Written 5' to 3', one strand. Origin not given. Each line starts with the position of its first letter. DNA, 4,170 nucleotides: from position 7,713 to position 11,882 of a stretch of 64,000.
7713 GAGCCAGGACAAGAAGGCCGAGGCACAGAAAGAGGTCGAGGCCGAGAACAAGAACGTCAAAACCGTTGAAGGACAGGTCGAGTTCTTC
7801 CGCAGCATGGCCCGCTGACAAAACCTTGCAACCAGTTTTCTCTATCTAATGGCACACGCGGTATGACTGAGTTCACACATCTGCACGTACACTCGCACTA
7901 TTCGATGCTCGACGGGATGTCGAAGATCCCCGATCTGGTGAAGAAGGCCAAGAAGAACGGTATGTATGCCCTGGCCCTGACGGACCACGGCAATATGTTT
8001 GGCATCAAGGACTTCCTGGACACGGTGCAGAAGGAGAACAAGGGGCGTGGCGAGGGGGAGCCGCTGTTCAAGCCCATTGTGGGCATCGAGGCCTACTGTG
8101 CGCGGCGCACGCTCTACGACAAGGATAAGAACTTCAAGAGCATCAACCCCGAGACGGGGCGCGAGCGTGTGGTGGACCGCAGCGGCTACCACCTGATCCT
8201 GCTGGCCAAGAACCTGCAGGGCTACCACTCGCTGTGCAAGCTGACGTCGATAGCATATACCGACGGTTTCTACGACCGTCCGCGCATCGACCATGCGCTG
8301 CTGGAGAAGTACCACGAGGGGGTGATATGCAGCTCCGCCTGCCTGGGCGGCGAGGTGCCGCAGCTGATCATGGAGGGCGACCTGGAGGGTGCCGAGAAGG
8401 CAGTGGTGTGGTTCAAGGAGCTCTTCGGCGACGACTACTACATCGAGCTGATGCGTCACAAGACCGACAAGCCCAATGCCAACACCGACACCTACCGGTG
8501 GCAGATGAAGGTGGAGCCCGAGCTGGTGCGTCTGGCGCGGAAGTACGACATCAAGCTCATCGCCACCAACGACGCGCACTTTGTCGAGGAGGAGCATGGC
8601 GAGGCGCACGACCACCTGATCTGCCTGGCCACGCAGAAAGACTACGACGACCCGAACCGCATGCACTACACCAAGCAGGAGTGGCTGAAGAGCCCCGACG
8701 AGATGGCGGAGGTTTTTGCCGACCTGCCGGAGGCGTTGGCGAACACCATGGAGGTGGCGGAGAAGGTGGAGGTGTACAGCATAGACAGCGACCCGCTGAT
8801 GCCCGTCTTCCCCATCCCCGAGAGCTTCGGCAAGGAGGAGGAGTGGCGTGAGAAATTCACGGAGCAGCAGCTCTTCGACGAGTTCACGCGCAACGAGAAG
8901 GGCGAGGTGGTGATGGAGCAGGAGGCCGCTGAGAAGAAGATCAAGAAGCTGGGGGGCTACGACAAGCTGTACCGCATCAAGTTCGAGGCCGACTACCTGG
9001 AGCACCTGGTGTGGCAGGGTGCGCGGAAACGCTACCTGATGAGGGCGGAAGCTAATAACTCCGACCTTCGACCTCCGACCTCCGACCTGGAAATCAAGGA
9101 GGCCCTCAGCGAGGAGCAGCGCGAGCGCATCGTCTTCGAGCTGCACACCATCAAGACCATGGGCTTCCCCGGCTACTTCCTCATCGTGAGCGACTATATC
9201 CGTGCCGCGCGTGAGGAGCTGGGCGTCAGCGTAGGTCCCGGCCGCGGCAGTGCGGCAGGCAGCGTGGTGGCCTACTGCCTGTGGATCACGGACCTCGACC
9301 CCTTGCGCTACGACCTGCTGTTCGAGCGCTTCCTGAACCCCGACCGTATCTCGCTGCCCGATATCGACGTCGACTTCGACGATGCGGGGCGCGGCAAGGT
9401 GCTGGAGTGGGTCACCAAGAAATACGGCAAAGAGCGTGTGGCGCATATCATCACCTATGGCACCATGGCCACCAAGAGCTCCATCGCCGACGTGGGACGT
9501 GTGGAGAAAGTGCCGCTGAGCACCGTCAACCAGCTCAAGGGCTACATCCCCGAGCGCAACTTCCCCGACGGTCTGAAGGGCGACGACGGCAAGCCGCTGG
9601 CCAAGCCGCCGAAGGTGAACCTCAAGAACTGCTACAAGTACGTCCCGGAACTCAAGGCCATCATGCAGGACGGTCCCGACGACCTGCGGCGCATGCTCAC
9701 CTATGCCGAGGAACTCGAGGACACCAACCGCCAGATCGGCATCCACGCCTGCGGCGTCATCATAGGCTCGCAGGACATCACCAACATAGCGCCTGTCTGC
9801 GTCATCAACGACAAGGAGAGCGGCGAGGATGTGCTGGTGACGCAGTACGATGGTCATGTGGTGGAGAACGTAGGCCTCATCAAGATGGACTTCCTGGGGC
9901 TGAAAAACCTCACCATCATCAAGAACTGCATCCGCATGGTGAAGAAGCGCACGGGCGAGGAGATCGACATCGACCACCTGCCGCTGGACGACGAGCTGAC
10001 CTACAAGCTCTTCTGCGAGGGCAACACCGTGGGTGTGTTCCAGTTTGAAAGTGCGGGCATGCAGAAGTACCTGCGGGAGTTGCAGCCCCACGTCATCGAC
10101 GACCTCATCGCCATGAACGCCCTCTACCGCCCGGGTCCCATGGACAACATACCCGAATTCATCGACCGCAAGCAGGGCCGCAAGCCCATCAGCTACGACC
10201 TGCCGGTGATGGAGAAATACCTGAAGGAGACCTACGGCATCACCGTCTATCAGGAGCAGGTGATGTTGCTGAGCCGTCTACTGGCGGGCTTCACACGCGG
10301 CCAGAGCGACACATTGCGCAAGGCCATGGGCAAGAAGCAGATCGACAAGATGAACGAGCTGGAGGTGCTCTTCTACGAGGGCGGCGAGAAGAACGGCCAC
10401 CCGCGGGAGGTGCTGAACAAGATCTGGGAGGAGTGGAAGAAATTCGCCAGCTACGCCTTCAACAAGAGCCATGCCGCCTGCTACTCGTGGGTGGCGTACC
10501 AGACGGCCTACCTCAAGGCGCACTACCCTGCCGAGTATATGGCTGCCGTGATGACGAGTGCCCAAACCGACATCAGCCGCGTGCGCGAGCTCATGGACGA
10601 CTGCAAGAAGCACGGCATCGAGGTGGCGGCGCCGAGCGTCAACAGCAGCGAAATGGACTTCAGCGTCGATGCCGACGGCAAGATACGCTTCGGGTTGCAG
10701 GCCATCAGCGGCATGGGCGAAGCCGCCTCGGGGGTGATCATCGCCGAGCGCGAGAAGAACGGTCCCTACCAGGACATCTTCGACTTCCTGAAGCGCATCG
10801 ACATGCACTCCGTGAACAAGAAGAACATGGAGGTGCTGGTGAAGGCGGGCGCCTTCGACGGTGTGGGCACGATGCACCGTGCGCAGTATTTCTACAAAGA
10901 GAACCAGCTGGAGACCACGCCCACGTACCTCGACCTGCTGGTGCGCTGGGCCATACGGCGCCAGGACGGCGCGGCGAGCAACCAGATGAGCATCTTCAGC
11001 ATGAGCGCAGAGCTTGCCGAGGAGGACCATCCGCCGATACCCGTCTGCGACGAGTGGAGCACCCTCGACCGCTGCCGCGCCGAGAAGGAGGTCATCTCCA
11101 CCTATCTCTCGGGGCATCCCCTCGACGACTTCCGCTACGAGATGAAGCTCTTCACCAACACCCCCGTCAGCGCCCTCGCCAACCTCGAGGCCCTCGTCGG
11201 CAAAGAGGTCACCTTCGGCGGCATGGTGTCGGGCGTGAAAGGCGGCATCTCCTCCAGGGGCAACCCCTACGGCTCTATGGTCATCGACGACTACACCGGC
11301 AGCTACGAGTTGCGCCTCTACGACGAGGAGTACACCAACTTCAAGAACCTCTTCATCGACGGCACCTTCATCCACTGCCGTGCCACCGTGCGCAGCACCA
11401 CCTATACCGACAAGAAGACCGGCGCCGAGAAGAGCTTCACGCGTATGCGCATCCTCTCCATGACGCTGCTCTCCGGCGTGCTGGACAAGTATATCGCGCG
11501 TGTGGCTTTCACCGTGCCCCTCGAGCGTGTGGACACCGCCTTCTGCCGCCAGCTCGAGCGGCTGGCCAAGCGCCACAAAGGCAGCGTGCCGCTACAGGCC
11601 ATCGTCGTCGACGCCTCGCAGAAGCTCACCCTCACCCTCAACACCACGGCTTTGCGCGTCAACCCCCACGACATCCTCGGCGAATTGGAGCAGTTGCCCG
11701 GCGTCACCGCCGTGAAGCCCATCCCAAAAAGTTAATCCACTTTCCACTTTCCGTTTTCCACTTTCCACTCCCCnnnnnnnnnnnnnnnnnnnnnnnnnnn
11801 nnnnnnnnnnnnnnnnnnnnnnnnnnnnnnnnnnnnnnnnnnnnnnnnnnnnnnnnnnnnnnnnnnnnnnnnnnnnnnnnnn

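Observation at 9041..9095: Heptamer repeat element inserted in-frame in the essential replicase gene dnaE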

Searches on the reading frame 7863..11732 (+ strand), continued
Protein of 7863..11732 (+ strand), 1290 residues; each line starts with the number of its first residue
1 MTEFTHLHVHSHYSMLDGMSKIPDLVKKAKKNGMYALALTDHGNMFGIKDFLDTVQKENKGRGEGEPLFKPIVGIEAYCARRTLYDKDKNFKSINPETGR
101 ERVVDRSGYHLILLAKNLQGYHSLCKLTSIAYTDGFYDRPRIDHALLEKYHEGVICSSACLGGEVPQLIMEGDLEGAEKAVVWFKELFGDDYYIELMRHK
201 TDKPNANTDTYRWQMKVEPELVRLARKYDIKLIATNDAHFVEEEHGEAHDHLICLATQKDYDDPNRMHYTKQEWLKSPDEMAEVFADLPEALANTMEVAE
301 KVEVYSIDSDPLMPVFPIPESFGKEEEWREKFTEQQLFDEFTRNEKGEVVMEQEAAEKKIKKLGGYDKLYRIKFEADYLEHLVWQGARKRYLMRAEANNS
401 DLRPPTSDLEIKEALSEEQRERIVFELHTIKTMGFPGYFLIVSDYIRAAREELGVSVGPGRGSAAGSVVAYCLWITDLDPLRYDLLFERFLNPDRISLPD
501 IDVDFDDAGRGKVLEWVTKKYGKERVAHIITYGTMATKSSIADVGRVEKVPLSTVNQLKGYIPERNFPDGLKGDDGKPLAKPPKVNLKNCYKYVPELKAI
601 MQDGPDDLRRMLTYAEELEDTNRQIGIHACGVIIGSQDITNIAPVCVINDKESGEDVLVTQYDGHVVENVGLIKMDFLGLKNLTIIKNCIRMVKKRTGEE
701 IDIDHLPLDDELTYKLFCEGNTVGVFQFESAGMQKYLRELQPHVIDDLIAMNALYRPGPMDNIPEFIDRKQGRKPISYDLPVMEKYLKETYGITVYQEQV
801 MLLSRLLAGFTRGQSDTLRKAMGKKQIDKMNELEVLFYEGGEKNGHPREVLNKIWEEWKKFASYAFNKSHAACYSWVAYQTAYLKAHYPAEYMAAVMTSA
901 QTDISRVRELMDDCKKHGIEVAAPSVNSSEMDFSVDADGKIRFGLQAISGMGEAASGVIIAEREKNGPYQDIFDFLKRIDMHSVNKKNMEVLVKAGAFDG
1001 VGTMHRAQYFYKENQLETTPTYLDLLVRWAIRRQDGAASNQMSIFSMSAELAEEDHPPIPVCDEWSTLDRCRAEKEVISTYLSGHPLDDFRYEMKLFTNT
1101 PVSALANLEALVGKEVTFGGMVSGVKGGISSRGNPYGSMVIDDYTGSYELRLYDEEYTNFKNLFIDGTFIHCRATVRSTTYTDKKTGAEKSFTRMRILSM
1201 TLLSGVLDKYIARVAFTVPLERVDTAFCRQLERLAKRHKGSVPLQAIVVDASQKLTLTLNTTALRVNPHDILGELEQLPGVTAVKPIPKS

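Call 54: find_encoding_contigs(protein=P0122, flank=10000, max_places=4)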
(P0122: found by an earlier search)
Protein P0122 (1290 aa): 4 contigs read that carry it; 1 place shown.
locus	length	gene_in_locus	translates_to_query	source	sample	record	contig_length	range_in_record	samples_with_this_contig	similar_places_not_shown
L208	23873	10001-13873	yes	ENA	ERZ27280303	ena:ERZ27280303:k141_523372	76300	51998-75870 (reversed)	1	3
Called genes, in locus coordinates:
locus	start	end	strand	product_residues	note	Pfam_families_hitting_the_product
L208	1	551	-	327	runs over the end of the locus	?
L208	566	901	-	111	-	PF05016:ParE_toxin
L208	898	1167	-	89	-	-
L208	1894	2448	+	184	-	-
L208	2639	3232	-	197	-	PF06414:Zeta_toxin, PF13173:AAA_14 (weak), PF13238:AAA_18, PF13671:AAA_33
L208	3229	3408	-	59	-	-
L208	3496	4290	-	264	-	PF00588:SpoU_methylase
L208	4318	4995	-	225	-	-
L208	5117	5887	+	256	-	-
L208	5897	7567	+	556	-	PF00005:ABC_tran, PF02463:SMC_N (faint), PF01637:ATPase_2 (faint), PF13238:AAA_18 (faint), PF13304:AAA_21 (faint), PF12848:ABC_tran_Xtn, PF00005:ABC_tran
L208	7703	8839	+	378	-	-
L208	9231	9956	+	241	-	-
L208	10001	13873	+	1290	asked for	PF02811:PHP, PF07733:DNA_pol3_alpha, PF17657:DNA_pol3_finger, PF14579:HHH_6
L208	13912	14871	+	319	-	PF08885:GSCFA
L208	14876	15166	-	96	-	PF14898:DUF4491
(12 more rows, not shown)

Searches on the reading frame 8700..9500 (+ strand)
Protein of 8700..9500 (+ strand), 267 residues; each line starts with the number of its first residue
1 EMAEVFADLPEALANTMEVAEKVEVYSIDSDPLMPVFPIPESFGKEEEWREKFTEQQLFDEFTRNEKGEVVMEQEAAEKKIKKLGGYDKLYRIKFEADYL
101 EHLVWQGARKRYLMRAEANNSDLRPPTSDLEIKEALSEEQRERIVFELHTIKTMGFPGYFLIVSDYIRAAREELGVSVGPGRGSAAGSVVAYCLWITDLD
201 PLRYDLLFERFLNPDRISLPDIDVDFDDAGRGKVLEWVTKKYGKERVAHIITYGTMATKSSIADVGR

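Call 10: search_solved_structures(query=window:8700-9500:+, show_alignments=2)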
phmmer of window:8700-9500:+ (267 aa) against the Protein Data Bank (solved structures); distinct sequences matched with E-value up to 0.001: 10.
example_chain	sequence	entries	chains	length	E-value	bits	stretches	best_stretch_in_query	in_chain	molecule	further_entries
2hnh_A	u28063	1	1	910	6.2e-50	173.2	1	138-267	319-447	DNA polymerase III alpha subunit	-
2hqa_A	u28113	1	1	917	6.3e-50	173.2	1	138-267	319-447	DNA polymerase III alpha subunit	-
4jom_A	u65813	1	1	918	6.3e-50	173.1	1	138-267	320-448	DNA polymerase III subunit alpha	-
5m1s_A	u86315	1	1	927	6.5e-50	173.1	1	137-267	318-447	DNA polymerase III subunit alpha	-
5fku_A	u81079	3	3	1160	1.1e-49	172.4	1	138-267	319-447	DNA POLYMERASE III SUBUNIT ALPHA | DNA POLYMERASE III ALPHA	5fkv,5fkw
2hpi_A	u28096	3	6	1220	9.4e-46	159.5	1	123-267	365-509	DNA polymerase III alpha subunit | DNA polymerase III subunit alpha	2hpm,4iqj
3e0d_A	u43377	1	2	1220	2.8e-45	157.9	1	123-267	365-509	DNA polymerase III subunit alpha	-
5lew_A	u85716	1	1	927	4.8e-45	157.1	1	140-266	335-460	DNA polymerase III subunit alpha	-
7pu7_A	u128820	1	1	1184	8.8e-45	156.3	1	140-266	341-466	DNA polymerase III subunit alpha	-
9qpc_A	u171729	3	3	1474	0.00072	22.2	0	136-203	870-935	DNA polymerase III PolC-type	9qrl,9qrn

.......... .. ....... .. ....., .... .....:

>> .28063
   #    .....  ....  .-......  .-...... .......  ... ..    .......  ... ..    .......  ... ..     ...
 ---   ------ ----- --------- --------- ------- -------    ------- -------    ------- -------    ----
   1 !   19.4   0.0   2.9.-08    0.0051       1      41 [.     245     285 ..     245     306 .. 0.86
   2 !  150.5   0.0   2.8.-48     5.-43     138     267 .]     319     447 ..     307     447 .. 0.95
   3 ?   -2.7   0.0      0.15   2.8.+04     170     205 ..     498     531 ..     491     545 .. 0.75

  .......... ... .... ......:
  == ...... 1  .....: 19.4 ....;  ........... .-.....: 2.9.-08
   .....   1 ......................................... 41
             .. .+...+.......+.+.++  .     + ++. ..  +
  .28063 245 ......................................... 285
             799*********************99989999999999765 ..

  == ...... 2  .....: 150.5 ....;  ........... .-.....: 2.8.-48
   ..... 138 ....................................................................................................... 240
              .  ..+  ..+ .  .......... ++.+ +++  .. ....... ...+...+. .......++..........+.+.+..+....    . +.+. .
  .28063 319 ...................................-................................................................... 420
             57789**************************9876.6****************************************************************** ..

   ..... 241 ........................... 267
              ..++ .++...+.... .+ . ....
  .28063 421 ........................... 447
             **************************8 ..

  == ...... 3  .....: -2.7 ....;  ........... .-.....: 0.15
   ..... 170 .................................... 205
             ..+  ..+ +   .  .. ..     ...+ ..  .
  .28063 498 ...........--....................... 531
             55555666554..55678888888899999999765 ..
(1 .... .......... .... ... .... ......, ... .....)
